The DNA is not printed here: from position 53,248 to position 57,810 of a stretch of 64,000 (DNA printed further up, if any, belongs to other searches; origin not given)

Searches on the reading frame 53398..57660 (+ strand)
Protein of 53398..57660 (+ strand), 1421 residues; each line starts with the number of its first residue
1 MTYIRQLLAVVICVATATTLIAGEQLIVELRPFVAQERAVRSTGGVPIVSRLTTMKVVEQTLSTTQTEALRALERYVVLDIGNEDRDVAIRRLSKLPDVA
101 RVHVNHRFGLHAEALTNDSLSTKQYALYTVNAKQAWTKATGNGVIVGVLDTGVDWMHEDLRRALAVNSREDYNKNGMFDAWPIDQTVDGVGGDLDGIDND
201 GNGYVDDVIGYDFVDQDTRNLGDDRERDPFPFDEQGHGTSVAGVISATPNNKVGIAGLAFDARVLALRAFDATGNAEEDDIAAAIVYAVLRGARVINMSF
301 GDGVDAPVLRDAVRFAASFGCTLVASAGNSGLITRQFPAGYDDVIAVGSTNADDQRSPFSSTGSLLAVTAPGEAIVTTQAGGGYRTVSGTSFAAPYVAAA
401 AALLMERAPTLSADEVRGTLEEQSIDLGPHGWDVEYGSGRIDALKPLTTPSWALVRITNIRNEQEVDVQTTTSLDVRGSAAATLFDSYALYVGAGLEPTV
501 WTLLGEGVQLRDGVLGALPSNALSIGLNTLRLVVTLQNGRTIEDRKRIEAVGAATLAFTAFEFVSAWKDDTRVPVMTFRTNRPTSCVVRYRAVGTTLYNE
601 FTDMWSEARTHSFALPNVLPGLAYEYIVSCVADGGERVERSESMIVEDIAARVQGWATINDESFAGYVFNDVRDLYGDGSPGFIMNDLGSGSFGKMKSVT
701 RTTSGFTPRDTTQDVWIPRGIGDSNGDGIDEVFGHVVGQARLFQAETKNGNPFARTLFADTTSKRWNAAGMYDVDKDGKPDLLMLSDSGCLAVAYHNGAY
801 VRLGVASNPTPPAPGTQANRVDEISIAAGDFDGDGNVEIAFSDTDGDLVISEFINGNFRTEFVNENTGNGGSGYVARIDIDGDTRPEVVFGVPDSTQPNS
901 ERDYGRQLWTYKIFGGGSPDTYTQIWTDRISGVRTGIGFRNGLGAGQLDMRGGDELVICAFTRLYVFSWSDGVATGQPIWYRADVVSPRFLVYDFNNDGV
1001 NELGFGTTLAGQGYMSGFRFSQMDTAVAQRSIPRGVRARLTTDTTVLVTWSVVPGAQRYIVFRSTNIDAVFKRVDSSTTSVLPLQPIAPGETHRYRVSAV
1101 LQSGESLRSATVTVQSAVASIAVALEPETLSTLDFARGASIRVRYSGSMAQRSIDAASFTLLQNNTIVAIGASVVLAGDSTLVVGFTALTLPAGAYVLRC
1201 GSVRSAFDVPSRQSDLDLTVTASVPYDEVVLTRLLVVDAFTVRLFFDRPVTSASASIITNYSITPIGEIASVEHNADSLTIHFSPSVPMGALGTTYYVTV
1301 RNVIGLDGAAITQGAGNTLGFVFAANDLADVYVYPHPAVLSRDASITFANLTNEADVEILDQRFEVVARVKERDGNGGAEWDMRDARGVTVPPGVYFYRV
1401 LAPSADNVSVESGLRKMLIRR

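Call 29: search_protein_families(library=pfam, proteins=[window:53398-57660:+], max_evalue=0.001)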
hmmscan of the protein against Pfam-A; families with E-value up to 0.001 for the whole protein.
window:53398-57660:+ (1421 aa): 3 families
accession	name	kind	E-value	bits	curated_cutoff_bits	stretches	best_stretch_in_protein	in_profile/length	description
PF00082.27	Peptidase_S8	-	4.1e-53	181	21.8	1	141-439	1-288/288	Subtilase family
PF13517.12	FG-GAP_3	-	5.7e-07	30.5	26.9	2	830-889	1-60/61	FG-GAP-like repeat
PF00041.27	fn3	-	8.1e-06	26.4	25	0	1032-1114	2-83/84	Fibronectin type III domain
